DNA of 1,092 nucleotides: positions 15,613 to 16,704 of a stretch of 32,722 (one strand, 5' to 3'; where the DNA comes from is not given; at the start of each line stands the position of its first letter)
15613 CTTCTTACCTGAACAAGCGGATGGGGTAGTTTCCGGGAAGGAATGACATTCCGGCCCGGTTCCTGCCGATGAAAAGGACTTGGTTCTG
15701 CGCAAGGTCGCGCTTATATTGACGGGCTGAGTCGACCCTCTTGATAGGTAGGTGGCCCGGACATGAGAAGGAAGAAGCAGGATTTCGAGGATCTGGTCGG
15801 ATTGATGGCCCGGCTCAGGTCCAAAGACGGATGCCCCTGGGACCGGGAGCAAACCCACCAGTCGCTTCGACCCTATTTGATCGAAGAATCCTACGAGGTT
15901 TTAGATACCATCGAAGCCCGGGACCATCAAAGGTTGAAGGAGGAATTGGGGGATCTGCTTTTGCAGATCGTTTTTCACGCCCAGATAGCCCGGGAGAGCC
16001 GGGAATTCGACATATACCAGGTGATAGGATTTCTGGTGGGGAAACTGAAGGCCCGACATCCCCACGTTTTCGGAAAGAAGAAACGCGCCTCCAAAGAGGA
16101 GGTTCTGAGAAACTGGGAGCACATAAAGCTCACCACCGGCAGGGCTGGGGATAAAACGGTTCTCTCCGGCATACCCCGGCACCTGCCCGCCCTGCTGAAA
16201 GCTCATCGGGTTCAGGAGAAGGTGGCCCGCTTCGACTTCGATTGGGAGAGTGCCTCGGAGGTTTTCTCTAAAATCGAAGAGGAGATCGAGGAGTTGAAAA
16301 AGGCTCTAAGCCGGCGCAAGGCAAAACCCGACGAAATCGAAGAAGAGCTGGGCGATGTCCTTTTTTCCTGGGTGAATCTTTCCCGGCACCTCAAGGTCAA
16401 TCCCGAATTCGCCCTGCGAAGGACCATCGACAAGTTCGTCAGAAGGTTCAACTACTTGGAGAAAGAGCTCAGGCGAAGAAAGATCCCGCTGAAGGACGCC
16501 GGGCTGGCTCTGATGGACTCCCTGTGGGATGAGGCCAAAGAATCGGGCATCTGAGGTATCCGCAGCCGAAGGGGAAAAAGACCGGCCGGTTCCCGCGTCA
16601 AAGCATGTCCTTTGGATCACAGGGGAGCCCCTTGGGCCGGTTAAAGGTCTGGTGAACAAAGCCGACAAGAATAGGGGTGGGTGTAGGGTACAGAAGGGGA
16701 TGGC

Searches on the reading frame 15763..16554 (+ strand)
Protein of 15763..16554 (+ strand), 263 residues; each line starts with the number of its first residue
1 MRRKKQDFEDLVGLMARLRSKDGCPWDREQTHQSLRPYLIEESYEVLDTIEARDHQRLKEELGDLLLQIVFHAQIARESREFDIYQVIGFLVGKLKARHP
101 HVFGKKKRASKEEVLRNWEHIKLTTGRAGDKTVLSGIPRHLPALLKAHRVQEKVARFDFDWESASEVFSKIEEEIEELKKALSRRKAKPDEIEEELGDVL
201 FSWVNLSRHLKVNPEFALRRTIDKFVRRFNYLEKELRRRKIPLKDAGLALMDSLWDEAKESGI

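Call 19: search_protein_families(library=pfam, proteins=[window:15763-16554:+], max_evalue=0.001)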
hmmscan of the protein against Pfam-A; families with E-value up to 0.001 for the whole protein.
window:15763-16554:+ (263 aa): 3 families
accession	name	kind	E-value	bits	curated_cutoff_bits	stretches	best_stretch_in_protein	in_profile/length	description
PF03819.22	MazG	-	9.6e-38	128.8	22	2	30-103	1-74/74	MazG nucleotide pyrophosphohydrolase domain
PF01503.22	PRA-PH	-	4.4e-09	37.1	21.3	0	149-215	11-76/86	Phosphoribosyl-ATP pyrophosphohydrolase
PF12643.12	MazG-like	-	0.00036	21.2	27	0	174-227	18-68/85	MazG-like family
